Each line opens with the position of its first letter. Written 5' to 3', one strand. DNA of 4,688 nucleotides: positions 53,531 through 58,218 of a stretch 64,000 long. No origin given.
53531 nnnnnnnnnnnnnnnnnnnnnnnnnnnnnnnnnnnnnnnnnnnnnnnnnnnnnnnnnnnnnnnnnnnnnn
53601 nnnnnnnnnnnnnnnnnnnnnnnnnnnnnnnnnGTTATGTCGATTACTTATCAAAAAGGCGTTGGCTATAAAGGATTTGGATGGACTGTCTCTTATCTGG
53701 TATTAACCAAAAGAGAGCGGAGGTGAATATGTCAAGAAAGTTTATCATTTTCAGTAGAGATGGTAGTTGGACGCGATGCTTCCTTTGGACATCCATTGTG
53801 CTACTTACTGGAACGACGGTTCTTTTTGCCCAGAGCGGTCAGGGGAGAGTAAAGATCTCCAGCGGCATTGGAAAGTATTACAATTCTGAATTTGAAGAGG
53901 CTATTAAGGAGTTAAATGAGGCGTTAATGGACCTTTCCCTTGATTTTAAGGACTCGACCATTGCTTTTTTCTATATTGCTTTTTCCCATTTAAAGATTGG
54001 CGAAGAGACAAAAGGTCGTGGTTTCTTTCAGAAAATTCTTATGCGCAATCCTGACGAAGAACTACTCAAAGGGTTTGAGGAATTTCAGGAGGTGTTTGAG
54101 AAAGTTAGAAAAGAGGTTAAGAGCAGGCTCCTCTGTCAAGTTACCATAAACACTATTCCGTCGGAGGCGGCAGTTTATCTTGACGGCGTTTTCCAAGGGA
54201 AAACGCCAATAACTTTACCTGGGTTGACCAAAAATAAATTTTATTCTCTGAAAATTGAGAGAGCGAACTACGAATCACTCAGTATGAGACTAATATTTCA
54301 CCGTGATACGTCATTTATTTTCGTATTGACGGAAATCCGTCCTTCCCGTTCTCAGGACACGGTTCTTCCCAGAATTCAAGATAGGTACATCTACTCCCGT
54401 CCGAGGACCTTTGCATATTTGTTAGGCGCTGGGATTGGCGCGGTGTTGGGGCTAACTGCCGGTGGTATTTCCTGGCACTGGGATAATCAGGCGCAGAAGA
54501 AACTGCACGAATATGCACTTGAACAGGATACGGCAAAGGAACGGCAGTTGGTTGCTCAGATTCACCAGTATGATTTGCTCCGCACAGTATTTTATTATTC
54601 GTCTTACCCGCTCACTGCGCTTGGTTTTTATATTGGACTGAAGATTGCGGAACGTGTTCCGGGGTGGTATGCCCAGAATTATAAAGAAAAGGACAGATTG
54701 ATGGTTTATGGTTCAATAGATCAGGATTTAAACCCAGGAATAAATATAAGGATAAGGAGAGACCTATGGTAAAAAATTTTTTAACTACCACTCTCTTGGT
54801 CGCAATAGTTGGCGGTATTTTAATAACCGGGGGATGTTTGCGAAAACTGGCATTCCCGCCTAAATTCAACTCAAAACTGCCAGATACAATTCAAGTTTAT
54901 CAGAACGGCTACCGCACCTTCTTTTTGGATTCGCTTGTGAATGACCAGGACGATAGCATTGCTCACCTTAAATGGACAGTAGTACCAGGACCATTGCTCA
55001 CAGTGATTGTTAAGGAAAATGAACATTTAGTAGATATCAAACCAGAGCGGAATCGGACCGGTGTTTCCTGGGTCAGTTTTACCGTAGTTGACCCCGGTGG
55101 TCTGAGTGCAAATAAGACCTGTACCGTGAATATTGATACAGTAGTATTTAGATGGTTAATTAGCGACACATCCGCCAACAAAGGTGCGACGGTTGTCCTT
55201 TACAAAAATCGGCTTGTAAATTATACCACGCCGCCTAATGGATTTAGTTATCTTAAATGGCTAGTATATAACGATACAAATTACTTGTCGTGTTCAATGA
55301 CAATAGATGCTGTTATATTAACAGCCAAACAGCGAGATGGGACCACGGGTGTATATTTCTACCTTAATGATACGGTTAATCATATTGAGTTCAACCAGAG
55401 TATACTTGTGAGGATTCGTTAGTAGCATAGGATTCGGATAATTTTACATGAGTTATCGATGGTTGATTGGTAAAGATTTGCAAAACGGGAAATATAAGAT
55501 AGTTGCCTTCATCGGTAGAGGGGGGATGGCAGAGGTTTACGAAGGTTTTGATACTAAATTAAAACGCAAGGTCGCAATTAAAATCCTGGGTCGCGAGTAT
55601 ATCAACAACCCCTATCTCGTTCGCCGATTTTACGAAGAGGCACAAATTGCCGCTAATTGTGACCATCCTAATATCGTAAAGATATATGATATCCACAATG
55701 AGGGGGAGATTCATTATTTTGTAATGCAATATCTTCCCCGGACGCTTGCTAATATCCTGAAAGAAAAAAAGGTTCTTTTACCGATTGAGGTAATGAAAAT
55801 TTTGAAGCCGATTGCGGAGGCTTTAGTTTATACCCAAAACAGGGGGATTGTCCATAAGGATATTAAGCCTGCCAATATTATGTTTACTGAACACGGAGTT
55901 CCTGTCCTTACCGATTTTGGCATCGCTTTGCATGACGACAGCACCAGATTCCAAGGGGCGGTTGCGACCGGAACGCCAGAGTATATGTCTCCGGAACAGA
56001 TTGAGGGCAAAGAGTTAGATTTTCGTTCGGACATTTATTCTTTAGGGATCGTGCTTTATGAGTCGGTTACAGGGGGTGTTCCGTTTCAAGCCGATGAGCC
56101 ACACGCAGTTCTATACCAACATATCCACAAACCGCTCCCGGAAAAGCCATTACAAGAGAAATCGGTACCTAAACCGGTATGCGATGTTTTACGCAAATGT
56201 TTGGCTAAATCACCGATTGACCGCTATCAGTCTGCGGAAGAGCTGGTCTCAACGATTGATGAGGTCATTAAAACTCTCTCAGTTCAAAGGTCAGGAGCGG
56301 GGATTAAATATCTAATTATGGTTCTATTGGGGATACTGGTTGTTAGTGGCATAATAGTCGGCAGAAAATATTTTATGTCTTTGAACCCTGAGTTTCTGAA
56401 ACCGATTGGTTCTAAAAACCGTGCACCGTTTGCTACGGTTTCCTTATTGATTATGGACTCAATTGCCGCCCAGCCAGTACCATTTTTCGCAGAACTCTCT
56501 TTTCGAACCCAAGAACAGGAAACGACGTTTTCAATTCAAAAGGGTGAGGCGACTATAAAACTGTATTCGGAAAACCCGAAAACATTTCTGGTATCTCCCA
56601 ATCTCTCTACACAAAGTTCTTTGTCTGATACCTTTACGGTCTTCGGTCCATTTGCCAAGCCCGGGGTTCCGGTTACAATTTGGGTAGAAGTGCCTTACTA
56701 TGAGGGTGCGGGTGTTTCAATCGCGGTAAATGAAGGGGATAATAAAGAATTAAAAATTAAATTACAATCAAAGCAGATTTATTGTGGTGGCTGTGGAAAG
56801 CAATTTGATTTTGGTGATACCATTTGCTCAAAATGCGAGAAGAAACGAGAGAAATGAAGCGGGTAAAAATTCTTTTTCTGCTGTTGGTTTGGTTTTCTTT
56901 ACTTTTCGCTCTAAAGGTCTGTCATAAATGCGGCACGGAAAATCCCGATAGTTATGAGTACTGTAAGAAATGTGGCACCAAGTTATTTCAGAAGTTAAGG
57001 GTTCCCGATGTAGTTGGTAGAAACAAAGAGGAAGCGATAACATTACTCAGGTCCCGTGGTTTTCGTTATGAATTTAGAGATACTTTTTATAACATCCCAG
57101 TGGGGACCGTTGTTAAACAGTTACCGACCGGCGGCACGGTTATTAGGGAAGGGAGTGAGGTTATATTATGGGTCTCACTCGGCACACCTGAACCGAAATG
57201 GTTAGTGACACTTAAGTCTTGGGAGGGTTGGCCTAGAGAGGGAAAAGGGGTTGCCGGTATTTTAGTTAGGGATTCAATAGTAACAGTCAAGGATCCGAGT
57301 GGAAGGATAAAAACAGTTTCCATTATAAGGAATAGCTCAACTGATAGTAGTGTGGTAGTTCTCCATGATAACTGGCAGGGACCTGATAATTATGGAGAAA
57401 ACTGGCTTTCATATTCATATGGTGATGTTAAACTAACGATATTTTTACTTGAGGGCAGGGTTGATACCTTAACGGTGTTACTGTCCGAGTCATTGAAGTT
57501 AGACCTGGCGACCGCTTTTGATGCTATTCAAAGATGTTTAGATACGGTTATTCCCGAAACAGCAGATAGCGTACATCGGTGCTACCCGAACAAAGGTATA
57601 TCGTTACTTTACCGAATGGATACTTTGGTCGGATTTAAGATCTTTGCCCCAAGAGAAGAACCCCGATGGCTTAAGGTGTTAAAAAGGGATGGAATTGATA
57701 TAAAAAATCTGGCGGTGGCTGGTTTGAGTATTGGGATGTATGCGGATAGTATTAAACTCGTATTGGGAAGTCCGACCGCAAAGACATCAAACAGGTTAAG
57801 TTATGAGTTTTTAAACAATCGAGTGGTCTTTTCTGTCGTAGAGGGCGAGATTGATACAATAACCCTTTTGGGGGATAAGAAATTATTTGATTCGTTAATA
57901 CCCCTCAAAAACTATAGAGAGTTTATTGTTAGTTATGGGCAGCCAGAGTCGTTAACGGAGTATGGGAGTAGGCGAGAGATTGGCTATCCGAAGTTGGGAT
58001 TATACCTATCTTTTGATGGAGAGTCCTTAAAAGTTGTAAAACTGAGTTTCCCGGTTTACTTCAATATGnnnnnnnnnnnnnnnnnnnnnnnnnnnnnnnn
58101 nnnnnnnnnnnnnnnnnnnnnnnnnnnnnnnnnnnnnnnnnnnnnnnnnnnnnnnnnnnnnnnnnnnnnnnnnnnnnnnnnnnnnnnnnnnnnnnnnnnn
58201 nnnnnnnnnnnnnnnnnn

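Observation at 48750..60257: Ten-ORF membrane-anchored FHA / PP2C / dual Hanks-kinase / PEGA / PASTA-FGE operon ending in secreted T9SS-type cargo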

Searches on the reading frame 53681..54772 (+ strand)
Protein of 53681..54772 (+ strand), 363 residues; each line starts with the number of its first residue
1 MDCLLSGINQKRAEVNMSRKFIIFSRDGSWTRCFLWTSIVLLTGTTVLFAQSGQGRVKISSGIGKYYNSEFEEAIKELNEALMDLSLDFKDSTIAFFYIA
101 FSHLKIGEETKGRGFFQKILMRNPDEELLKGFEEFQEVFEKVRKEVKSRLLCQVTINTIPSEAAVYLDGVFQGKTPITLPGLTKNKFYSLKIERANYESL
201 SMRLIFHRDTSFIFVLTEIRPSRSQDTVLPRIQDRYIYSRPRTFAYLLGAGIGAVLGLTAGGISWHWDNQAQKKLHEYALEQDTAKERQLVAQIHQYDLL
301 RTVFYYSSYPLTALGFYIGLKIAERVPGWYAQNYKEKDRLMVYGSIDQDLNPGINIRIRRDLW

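Call 4: search_protein_families(library=pfam, proteins=[window:53681-54772:+], max_evalue=0.01)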
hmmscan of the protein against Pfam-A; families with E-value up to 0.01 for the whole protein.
window:53681-54772:+ (363 aa): 1 family
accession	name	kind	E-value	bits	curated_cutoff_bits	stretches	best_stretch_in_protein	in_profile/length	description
PF08308.17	PEGA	-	3.1e-10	40.3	20.8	1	153-210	3-59/71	PEGA domain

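Call 36: search_protein_families(library=ncbifam, proteins=[window:53729-54772:+], max_evalue=0.01)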
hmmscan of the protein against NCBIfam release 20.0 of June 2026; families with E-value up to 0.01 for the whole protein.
window:53729-54772:+ (347 aa): 1 family
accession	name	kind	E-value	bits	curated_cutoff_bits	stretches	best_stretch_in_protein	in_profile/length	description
NF038027.1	TssQ_fam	subfamily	0.00031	21.2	65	1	40-114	7-81/100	TssQ family T6SS-associated lipoprotein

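Call 77: search_protein_families(library=padloc, proteins=[window:53729-54772:+], max_evalue=0.001)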
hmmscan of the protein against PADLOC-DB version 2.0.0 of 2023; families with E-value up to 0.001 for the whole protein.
window:53729-54772:+ (347 aa): 0 families

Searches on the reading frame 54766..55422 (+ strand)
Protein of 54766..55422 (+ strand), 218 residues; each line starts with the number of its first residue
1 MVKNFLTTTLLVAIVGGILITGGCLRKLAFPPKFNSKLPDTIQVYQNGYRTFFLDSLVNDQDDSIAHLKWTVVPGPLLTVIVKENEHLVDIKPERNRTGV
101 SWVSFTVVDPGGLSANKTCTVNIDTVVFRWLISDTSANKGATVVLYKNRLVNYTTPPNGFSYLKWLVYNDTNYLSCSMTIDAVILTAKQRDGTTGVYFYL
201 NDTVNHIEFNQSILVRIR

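Call 4: search_protein_families(library=pfam, proteins=[window:54766-55422:+], max_evalue=0.01)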
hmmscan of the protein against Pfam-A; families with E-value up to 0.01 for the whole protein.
window:54766-55422:+ (218 aa): 1 family
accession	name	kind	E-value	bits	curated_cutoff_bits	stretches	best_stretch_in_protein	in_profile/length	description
PF17963.7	Big_9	-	2.5e-06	28.7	23.6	1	40-122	9-89/89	Bacterial Ig domain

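Call 36: search_protein_families(library=ncbifam, proteins=[window:54766-55422:+], max_evalue=0.01)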
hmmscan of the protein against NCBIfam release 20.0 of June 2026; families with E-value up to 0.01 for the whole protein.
window:54766-55422:+ (218 aa): 1 family
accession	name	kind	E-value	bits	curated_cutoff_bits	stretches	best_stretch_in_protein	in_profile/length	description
NF012211.1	tand_rpt_95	domain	0.0012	18.7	90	1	59-126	20-87/98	tandem-95 repeat protein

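Call 68: search_protein_families(library=phrogs, proteins=[window:54766-55422:+], max_evalue=0.01)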
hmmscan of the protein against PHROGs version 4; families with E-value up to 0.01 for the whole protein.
window:54766-55422:+ (218 aa): 0 families

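Call 77: search_protein_families(library=padloc, proteins=[window:54766-55422:+], max_evalue=0.001)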
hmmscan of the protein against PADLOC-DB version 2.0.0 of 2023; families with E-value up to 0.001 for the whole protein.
window:54766-55422:+ (218 aa): 0 families

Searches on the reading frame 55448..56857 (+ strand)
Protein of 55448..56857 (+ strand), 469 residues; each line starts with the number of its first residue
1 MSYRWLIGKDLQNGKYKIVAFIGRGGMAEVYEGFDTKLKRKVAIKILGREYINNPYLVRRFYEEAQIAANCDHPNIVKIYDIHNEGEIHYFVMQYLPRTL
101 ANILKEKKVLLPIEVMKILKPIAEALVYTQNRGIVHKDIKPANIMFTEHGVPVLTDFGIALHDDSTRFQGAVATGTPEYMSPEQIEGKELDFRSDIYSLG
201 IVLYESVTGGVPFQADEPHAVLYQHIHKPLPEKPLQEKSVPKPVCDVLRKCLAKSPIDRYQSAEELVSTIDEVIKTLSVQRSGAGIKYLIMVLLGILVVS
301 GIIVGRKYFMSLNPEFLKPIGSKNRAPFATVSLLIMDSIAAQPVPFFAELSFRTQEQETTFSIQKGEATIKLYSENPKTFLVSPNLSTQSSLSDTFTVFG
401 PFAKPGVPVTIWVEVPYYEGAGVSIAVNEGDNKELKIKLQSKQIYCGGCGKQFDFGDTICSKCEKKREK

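Call 4: search_protein_families(library=pfam, proteins=[window:55448-56857:+], max_evalue=0.01)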
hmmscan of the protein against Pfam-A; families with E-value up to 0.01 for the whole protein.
window:55448-56857:+ (469 aa): 5 families
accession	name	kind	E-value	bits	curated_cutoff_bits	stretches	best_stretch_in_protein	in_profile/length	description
PF00069.31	Pkinase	-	3.7e-51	174.5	31.7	1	16-266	1-257/263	Protein kinase domain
PF07714.23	PK_Tyr_Ser-Thr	-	1.6e-34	119.8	23.1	1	20-261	5-250/258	Protein tyrosine and serine/threonine kinase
PF17667.7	Pkinase_fungal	-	3.2e-05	23.3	24.1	1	130-199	304-379/387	Fungal protein kinase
PF14531.12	Kinase-like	-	0.00034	20.4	25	1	128-220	160-258/289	Kinase-like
PF01636.29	APH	-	0.0004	20.7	23.2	1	125-164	160-201/239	Phosphotransferase enzyme family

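Call 10: find_encoding_contigs(protein=window:55448-56857:+, flank=10000, max_places=6)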
Protein window:55448-56857:+ (469 aa): 9 contigs read that carry it; 5 places shown.
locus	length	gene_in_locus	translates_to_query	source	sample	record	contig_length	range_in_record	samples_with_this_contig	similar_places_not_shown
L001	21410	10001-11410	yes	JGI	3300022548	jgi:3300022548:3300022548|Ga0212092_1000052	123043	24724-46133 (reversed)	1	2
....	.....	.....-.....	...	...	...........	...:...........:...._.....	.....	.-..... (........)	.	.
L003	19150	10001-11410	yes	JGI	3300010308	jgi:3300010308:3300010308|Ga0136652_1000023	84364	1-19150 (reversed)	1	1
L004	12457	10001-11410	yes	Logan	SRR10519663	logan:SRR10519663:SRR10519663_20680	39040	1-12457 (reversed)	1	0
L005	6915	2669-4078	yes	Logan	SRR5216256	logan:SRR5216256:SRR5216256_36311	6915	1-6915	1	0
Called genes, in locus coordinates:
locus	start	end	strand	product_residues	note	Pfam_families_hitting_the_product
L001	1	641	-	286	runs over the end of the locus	PF00288:GHMP_kinases_N, PF08544:GHMP_kinases_C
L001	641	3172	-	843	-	PF00326:Peptidase_S9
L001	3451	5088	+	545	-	PF16697:Yop-YscD_cpl, PF00498:FHA, PF16697:Yop-YscD_cpl, PF00498:FHA, PF13432:TPR_16 (faint), PF14853:Fis1_TPR_C (faint), PF13428:TPR_14 (faint)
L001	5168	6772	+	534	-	PF00481:PP2C, PF13672:PP2C_2, PF07228:SpoIIE (weak)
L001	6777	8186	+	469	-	PF00069:Pkinase, PF07714:PK_Tyr_Ser-Thr, PF03109:ABC1 (weak), PF01636:APH (weak), PF16697:Yop-YscD_cpl, PF00498:FHA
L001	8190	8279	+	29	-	-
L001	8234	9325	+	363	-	PF08308:PEGA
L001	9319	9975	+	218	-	PF17963:Big_9 (faint)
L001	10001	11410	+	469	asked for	PF00069:Pkinase, PF07714:PK_Tyr_Ser-Thr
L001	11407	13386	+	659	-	PF13240:Zn_Ribbon_1 (weak), PF24463:DUF7577 (weak), PF03793:PASTA, PF03781:FGE-sulfatase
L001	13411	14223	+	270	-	-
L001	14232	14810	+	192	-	PF18962:Por_Secre_tail (weak), PF13860:FlgD_ig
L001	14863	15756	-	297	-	PF01545:Cation_efflux, PF16916:ZT_dimer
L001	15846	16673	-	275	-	-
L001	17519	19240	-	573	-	PF09823:DUF2357, PF04411:PDDEXK_7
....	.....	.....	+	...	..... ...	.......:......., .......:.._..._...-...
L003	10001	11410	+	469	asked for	PF00069:Pkinase, PF07714:PK_Tyr_Ser-Thr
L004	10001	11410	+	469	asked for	PF00069:Pkinase, PF07714:PK_Tyr_Ser-Thr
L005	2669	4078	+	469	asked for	PF00069:Pkinase, PF07714:PK_Tyr_Ser-Thr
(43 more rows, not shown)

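Call 36: search_protein_families(library=ncbifam, proteins=[window:55448-56857:+], max_evalue=0.01)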
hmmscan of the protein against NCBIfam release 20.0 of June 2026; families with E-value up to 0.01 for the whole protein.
window:55448-56857:+ (469 aa): 16 families
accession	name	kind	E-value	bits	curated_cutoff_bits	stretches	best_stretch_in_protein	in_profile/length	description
NF033483.0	PknB_PASTA_kin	equivalog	4.9e-91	306.5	450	1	12-277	5-272/563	Stk1 family PASTA domain-containing Ser/Thr kinase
NF052427.1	StpK7MSMEG_1200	equivalog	3.2e-55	187.7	900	1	13-279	6-274/601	serine/threonine protein kinase StpK7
NF009651.0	PRK13184.1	equivalog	6.5e-47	160.1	839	1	15-275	3-292/932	serine/threonine-protein kinase PknD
NF047741.1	antiphage_MADS6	equivalog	6e-42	144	460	2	99-278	284-465/612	methylation-associated defense system protein kinase MAD6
TIGR03903.1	TOMM_kin_cyc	equivalog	3e-34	118.1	705.75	1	39-273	3-247/1267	TOMM system kinase/cyclase fusion protein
NF053615.1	SerThrKinAfsKStmc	equivalog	5.9e-24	84.7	1300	1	14-225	13-225/809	protein serine/threonine kinase AfsK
NF038150.1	lanthi_synth_IV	equivalog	3.1e-20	72.1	650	1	11-272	186-455/851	class IV lanthionine synthetase LanL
NF033442.0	BREX_PglW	equivalog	3.8e-14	51.4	990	1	13-268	511-764/1391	BREX system serine/threonine kinase PglW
NF043056.1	T4SS_LegK1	equivalog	3.1e-10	39.3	550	1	27-203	94-280/516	Dot/Icm T4SS effector kinase LegK1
NF038151.1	lanthi_synth_III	equivalog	7e-10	37.9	575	1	72-210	282-426/833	class III lanthionine synthetase LanKC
TIGR03724.2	arch_bud32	equivalog_domain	3.1e-05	23.5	125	1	60-167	39-138/193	KEOPS complex kinase/ATPase Bud32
NF011464.0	PRK14879.1-7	equivalog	0.00025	20.8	246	1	75-170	69-159/221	Kae1-associated kinase Bud32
NF007174.0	PRK09605.1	equivalog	0.0013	17.3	447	1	52-165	374-478/535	bifunctional N(6)-L-threonylcarbamoyladenine synthase/serine/threonine protein kinase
NF040671.1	PLuB_AAA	exception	0.003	15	999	1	68-167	59-158/1256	PLuB system helicase-like protein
NF011462.0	PRK14879.1-3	equivalog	0.0051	16.6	174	1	126-170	95-138/192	Kae1-associated kinase Bud32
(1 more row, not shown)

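Call 77: search_protein_families(library=padloc, proteins=[window:55448-56857:+], max_evalue=0.001)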
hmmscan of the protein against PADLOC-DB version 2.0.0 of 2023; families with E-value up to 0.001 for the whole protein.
window:55448-56857:+ (469 aa): 35 families (the best 25 are shown)
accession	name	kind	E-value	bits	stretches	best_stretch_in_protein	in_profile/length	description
PDLC04060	PD-T4-6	-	1.3e-82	276.3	1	7-274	2-270/486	-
PDLC04042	PD-T4-6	-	1.6e-81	272.2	1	11-277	6-276/292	-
PDLC04061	PD-T4-6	-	2.2e-80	269.6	1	10-284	12-294/510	-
PDLC04057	PD-T4-6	-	3e-80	268.4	1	12-280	6-277/443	-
PDLC04053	PD-T4-6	-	1.2e-79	266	1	12-281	7-279/311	-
PDLC04054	PD-T4-6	-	2e-72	242.6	1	13-278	10-278/347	-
PDLC04047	PD-T4-6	-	1e-71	239.7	1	12-279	8-278/327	-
PDLC04043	PD-T4-6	-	2.9e-70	235.6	1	11-282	12-286/452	-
PDLC04138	mad6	-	4.2e-70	235.4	1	13-275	50-315/659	mads_6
PDLC04039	PD-T4-6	-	1.4e-69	233.3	1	14-274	14-276/458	-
PDLC04052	PD-T4-6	-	5.9e-68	228.3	1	13-267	8-270/496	-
PDLC04040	PD-T4-6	-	2e-67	226.2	1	22-282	2-274/547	-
PDLC04048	PD-T4-6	-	1.7e-65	219.7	1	7-270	4-269/354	-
PDLC04041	PD-T4-6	-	3.3e-61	205.9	1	13-286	27-306/443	-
PDLC04064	PD-T4-6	-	1.8e-52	176.6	1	13-272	19-279/369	-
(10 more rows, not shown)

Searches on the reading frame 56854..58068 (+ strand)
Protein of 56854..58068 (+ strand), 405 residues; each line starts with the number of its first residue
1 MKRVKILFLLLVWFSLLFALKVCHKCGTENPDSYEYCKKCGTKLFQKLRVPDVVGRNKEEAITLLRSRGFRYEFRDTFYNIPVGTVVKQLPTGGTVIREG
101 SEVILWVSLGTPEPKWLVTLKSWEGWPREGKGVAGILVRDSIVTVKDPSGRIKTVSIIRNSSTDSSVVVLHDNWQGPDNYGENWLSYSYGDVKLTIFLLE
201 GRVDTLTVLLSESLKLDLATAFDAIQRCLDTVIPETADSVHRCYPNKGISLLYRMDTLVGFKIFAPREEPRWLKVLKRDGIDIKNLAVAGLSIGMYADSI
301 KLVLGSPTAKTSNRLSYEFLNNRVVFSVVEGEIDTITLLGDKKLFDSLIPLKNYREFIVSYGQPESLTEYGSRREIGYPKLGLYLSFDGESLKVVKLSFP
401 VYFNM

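Call 26: find_related_loci(query=A3, collection=metagenome_contigs, flank=10000)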
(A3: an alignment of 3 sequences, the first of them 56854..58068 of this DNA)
Query A3 (405 aa) in metagenome_contigs; peptide patterns used: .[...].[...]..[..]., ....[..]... (x = any residue, [..] = any of these).
210 stretches matched a pattern, but none encodes a relative of the query by tblastn (E <= 1e-3).

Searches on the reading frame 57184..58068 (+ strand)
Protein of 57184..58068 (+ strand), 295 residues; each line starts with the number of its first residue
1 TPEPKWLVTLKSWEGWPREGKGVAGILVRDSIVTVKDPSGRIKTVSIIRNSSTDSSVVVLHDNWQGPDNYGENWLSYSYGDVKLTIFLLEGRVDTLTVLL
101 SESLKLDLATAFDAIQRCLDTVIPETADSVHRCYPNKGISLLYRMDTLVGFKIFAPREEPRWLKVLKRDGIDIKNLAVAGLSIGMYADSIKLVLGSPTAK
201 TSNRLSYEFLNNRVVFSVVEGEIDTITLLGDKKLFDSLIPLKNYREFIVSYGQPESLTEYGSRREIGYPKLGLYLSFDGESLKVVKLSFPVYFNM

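Call 64: search_protein_representatives(protein=window:57184-58068:+)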
Query: 295 residues. Proteins with E-value up to 0.001 (for the whole library): 5; up to 1e-10: 5; up to 1e-30: 3. The best 5 are listed.
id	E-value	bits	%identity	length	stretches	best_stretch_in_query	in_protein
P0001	3.1e-193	656.7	100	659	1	1-295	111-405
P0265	6.4e-40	153.5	38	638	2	71-295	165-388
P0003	3.6e-39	151.0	39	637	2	62-294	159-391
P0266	7.4e-29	117.1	35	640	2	71-295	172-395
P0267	1.6e-24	102.9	33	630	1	1-295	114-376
